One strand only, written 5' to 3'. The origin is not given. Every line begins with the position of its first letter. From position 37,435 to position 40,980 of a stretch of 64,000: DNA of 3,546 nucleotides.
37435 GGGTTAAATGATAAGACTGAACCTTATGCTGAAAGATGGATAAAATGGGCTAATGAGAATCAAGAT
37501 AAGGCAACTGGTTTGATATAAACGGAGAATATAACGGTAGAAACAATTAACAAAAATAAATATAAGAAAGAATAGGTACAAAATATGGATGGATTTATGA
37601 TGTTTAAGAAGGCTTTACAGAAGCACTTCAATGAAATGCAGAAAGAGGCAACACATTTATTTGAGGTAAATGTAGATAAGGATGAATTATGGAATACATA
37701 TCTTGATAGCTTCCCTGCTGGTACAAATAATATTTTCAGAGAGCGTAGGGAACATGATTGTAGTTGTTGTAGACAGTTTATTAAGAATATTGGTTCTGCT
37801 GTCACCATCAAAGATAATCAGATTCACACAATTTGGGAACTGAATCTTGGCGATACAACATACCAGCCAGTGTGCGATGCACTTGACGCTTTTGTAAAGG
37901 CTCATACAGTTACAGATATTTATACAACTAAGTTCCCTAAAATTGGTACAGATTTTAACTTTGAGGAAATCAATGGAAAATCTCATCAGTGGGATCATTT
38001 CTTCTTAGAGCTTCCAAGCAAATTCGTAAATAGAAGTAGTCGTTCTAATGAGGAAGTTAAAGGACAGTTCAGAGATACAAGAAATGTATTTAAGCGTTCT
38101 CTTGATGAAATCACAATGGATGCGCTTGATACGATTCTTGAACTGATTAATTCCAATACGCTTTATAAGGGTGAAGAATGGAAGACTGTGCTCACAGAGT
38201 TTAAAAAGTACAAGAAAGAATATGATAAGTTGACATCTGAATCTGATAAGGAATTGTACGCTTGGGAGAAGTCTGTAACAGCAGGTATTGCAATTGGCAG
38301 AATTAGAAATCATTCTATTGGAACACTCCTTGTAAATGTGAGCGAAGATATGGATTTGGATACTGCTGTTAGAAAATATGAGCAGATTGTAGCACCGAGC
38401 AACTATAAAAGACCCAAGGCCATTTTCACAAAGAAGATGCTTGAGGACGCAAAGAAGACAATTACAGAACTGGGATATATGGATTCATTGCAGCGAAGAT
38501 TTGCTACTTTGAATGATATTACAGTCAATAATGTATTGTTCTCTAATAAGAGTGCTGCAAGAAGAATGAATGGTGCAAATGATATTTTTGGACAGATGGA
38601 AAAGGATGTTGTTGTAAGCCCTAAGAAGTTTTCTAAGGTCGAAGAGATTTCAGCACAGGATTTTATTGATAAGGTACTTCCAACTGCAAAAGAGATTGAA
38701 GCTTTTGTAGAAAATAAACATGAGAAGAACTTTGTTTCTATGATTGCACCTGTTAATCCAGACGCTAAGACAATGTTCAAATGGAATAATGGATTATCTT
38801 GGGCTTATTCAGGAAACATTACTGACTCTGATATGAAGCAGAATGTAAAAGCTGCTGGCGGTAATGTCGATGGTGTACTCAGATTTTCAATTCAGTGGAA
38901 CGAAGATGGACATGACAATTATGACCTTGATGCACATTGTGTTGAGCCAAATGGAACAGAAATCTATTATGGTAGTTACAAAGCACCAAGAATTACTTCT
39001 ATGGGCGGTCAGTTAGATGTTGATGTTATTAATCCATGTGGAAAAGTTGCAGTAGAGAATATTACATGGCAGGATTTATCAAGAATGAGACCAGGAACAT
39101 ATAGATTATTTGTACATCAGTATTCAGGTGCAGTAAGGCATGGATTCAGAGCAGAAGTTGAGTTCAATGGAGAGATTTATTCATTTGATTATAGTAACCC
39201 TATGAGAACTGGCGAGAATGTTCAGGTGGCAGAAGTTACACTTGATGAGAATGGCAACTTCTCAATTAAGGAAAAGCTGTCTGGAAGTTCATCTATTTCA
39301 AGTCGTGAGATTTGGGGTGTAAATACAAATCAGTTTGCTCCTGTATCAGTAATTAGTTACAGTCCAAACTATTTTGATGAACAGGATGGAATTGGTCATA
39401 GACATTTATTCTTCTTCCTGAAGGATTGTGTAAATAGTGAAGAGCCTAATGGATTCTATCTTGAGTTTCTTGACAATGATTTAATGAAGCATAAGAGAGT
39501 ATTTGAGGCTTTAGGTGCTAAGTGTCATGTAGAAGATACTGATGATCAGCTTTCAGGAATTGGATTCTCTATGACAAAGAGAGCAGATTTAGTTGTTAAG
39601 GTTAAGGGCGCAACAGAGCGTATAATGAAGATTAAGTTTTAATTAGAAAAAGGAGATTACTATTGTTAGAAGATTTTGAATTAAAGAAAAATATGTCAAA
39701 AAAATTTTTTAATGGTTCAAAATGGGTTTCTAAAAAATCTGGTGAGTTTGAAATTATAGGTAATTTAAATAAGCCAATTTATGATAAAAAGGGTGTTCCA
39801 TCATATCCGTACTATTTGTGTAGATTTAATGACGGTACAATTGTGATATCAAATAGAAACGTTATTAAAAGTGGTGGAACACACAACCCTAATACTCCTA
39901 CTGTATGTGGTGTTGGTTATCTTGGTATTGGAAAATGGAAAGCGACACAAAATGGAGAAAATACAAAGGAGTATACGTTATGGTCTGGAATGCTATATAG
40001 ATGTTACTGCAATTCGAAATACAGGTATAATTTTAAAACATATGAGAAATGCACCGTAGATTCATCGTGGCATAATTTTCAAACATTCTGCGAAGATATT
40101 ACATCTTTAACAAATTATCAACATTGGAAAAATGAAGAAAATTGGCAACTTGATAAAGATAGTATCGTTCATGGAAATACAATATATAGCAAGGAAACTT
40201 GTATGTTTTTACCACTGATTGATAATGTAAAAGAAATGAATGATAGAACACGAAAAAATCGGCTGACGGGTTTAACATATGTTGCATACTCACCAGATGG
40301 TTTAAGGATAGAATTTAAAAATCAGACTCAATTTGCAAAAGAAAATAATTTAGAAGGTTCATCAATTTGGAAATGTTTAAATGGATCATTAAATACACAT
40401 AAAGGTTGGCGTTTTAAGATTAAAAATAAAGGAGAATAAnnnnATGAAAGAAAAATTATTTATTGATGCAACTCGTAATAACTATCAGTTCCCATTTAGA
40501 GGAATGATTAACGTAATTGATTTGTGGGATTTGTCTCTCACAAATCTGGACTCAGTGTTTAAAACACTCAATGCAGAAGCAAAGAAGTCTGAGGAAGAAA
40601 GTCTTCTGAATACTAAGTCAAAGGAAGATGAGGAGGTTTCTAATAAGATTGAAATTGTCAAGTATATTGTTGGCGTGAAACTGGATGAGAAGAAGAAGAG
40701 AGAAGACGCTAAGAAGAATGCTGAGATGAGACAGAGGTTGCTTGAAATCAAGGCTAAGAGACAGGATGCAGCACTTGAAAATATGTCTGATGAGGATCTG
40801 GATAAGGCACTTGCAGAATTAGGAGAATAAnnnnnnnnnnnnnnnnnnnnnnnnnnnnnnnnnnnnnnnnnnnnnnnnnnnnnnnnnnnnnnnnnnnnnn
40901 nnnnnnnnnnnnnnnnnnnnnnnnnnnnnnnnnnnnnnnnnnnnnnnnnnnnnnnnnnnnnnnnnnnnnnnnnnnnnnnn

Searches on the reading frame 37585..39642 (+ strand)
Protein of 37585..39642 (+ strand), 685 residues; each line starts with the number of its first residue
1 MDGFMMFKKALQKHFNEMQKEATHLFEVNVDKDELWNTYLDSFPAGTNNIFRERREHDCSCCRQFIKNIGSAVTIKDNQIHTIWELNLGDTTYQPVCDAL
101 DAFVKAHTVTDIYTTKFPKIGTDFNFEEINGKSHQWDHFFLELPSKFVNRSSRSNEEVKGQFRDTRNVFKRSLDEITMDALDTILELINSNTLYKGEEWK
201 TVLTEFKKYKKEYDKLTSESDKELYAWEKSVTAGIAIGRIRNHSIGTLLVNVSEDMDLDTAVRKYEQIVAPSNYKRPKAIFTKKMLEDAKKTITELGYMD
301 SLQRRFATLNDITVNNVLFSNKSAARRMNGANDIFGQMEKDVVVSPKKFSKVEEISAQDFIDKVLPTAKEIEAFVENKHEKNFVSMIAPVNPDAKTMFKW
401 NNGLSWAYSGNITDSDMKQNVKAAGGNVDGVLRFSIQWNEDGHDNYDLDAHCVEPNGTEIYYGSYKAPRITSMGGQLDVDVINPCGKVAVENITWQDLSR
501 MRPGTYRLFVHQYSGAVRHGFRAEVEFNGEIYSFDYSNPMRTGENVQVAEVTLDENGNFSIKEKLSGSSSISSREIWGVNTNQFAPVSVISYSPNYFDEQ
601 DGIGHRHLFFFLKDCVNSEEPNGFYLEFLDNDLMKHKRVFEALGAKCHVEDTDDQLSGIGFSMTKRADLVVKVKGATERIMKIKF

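Call 3: search_protein_families(library=pfam, proteins=[window:37585-39642:+], max_evalue=0.01)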
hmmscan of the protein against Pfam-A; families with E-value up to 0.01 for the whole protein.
window:37585-39642:+ (685 aa): 0 families

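Call 4: search_protein_families(library=phrogs, proteins=[window:37585-39642:+], max_evalue=0.001)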
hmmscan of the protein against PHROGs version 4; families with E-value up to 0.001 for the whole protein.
window:37585-39642:+ (685 aa): 5 families
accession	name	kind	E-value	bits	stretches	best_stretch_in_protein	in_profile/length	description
phrog_1735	-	unknown function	4.7e-267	889.2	1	2-685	2-673/673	-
phrog_23228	-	unknown function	6.2e-141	471.4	1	206-685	4-472/472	-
phrog_25920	-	unknown function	2.8e-37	129.7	1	4-173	4-171/173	-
phrog_21434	-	unknown function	1.4e-29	103.4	1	1-88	1-87/93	-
phrog_38165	-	unknown function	4.7e-05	24.1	1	240-267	25-52/57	-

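Call 9: search_dna_similar(query=window:37585-39642:+, collection=phages, mode=protein, max_rows=25)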
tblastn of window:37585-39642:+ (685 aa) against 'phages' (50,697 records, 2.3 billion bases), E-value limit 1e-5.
Records with a match: 556; places in all: 558; records where one place covers at least 80% of the query: 459.
Best place of each record, by identity: 60-80% 14; <60% 542.
By first word of the organism name: Salmonella 159; Klebsiella 81; Bacillus 32; Escherichia 30; Serratia 29; Caulobacter 28; Xanthomonas 23; Pseudomonas 22; Dickeya 21; Vibrio 20; and 32 more.
By host as written in the record: - 56; Klebsiella pneumoniae 42; Salmonella enterica 26; Salmonella enterica subsp. enterica serovar Enteritidis PT1 21; Bacillus cereus 15; Salmonella enterica subsp. enterica serovar Typhimurium 14; Escherichia coli O157:H7 11; Dickeya solani 11; and 171 more.
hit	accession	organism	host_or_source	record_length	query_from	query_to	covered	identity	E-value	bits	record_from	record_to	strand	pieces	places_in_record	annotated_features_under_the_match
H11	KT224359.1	Bacillus phage TsarBomba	Bacillus thuringiensis subsp. kurstaki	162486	4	685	100%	61.0%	0e+0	862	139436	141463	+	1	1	hypothetical protein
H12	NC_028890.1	Bacillus phage TsarBomba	Bacillus thuringiensis subsp. kurstaki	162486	4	685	100%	61.0%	0e+0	862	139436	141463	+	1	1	hypothetical protein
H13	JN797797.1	Bacillus phage BCP78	Bacillus cereus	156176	4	685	100%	61.0%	0e+0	859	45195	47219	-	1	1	hypothetical protein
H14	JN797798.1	Bacillus phage BCU4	Bacillus cereus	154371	4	685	100%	61.0%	0e+0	859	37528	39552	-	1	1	hypothetical protein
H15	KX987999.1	Bacillus phage BCP12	Bacillus cereus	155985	4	685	100%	61.0%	0e+0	859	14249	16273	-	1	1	hypothetical protein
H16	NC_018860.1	Bacillus phage BCP78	Bacillus cereus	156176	4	685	100%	61.0%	0e+0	859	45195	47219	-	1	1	hypothetical protein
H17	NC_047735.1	Bacillus phage BCU4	Bacillus cereus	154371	4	685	100%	61.0%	0e+0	859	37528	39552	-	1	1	hypothetical protein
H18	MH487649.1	Bacillus phage BC01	Bacillus cereus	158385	4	685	100%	61.0%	0e+0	858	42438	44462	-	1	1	hypothetical protein (x2)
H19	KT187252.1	Bacillus phage PBC6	Bacillus cereus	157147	4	685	100%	61.0%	0e+0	857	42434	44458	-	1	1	hypothetical protein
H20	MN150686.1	Bacillus phage BC-T25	Bacillus sp.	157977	4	685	100%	60.4%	0e+0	850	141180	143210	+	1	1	hypothetical protein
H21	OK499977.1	Bacillus phage vB_BanH_Emiliahah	Bacillus anthracis Sterne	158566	4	685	100%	60.4%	0e+0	847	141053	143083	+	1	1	galactose-binding domain-like protein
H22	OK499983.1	Bacillus phage vB_BanH_McCartney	Bacillus anthracis Sterne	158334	4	685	100%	60.4%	0e+0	847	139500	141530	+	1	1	galactose-binding domain protein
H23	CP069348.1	Clostridioides phage pCD1602_4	water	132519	4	685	100%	60.2%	0e+0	861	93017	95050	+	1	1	record has no annotation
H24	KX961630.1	Bacillus phage QCM8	-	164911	18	685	98%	60.8%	0e+0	845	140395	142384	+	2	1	hypothetical protein (x2)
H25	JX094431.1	Bacillus phage vB_BceM_Bc431v3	Bacillus cereus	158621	4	679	99%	59.7%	0e+0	821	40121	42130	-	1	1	orf087: hypothetical protein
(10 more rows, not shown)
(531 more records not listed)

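Call 11: get_annotated_region(hit=H11, flank=6000)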
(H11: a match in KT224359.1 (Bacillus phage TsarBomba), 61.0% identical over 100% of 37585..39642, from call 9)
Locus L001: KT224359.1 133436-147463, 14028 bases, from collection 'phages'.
description: Bacillus phage TsarBomba, complete genome.
organism: Bacillus phage TsarBomba (NCBI taxid 1690456)
taxonomy: Viruses; Duplodnaviria; Heunggongvirae; Uroviricota; Caudoviricetes; Herelleviridae; Bastillevirinae; Tsarbombavirus; Tsarbombavirus tsarbomba
host: Bacillus thuringiensis subsp. kurstaki; source: soil; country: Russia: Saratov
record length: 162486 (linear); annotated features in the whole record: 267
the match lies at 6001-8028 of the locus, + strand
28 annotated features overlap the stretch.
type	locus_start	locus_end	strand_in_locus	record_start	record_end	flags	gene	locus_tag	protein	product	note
CDS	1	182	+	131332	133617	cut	-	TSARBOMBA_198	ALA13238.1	FtsK/SpoIIIE-like protein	-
CDS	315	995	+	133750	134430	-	-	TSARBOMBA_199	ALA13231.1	hypothetical protein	-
CDS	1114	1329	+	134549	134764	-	-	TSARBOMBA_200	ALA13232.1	hypothetical protein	-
CDS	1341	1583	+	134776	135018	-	-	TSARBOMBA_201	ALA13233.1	hypothetical protein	-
CDS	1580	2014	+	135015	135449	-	-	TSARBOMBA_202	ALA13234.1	hypothetical protein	-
CDS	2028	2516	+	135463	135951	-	-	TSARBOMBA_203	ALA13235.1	hypothetical protein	-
CDS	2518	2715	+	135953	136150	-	-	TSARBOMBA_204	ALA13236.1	hypothetical protein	-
CDS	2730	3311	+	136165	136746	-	-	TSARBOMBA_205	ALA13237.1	hypothetical protein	-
CDS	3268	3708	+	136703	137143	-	-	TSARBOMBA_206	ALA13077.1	hypothetical protein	-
CDS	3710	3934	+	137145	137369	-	-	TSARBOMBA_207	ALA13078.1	hypothetical protein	-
CDS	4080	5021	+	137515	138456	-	-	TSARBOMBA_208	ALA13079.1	hypothetical protein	-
CDS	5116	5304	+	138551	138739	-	-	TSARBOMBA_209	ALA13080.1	hypothetical protein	-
CDS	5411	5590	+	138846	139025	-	-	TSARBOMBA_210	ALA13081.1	hypothetical protein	-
CDS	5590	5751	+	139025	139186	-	-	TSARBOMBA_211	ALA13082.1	hypothetical protein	-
CDS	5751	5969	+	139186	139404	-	-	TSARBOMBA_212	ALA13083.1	hypothetical protein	-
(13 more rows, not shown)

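Call 12: get_annotated_region(hit=H23, flank=6000)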
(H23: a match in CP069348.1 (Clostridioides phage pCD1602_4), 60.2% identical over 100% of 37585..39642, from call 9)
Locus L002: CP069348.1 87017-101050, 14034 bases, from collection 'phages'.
description: Clostridioides phage pCD1602_4, complete sequence.
organism: Clostridioides phage pCD1602_4 (NCBI taxid 2801346)
taxonomy: Viruses; Duplodnaviria; Heunggongvirae; Uroviricota; Caudoviricetes
host: -; source: water; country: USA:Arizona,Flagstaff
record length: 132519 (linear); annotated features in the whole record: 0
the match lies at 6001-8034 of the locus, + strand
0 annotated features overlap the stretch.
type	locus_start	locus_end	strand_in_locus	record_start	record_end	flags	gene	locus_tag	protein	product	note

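Call 35: search_protein_families(library=padloc, proteins=[window:37585-39642:+], max_evalue=0.01)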
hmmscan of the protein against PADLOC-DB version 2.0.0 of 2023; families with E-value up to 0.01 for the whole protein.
window:37585-39642:+ (685 aa): 0 families

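Call 36: search_protein_families(library=ncbifam, proteins=[window:37585-39642:+], max_evalue=0.01)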
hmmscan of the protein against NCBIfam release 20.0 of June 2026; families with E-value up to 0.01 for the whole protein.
window:37585-39642:+ (685 aa): 0 families

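Call 44: search_protein_families(library=pfam, proteins=[L001:8529-9605:+, L002:8833-10086:+, L002:10126-11025:+], max_evalue=0.001)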
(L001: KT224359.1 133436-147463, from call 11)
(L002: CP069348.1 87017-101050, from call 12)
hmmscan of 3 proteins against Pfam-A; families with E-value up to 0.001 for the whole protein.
L001:8529-9605:+ (358 aa): 2 families
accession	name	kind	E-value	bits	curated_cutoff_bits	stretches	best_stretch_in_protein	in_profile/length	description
PF00004.35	AAA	-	1.2e-08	35.9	21.2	1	77-194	1-131/131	ATPase family associated with various cellular activities (AAA)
PF05729.18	NACHT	-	0.00042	20.6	26.7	0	77-94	3-20/167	NACHT domain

L002:8833-10086:+ (417 aa): 1 family
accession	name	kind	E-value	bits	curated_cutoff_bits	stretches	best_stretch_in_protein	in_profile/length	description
PF01139.22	RtcB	-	2.3e-66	225.2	27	1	37-415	13-425/426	tRNA-splicing ligase RtcB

L002:10126-11025:+ (299 aa): 2 families
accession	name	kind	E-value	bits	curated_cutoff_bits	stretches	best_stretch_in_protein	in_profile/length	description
PF01368.27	DHH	-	1.2e-06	29.2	28.1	1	4-124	4-111/125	DHH family, N-terminal domain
PF02272.25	DHHA1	-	6.6e-05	23.8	25.9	1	250-289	46-91/102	DHHA1 domain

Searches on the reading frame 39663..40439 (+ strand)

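Call 3: search_protein_families(library=pfam, proteins=[window:39663-40439:+], max_evalue=0.01)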
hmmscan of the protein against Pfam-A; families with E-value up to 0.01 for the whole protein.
window:39663-40439:+ (258 aa): 1 family
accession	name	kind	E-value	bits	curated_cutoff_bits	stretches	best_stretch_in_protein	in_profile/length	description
PF22083.2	I-HmuI_NUMOD-like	-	2.7e-06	27.3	27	1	210-252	4-46/46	DNA endonuclease I-HmuI-like, NUMOD-like domain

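Call 4: search_protein_families(library=phrogs, proteins=[window:39663-40439:+], max_evalue=0.001)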
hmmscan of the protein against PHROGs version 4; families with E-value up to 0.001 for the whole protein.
window:39663-40439:+ (258 aa): 5 families
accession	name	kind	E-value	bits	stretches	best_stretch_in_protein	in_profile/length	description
phrog_2081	-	DNA, RNA and nucleotide metabolism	8.2e-55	187.7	1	10-255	21-252/433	HNH endonuclease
phrog_953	-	DNA, RNA and nucleotide metabolism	1.3e-26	94.9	1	64-207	182-321/420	HNH endonuclease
phrog_374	-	DNA, RNA and nucleotide metabolism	1.1e-16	61.8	1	86-224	267-379/617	HNH endonuclease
phrog_30929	-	unknown function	4e-08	33.6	1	92-200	24-131/413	-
phrog_3377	-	DNA, RNA and nucleotide metabolism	0.00035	21.5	1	96-188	7-90/196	HNH endonuclease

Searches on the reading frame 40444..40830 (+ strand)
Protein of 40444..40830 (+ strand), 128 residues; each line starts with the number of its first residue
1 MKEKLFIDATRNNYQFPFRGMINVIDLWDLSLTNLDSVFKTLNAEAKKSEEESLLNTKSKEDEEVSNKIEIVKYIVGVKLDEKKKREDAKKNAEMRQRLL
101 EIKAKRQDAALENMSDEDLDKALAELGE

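Call 3: search_protein_families(library=pfam, proteins=[window:40444-40830:+], max_evalue=0.01)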
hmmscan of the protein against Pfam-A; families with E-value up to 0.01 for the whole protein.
window:40444-40830:+ (128 aa): 0 families

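Call 4: search_protein_families(library=phrogs, proteins=[window:40444-40830:+], max_evalue=0.001)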
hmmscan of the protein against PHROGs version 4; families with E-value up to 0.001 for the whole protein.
window:40444-40830:+ (128 aa): 1 family
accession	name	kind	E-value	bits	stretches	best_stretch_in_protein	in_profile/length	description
phrog_2018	-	unknown function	3.3e-36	125.3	1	2-126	2-132/132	-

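Call 35: search_protein_families(library=padloc, proteins=[window:40444-40830:+], max_evalue=0.01)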
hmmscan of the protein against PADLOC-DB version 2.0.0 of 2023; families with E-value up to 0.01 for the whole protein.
window:40444-40830:+ (128 aa): 0 families

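Call 36: search_protein_families(library=ncbifam, proteins=[window:40444-40830:+], max_evalue=0.01)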
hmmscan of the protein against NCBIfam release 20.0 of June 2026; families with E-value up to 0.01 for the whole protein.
window:40444-40830:+ (128 aa): 0 families
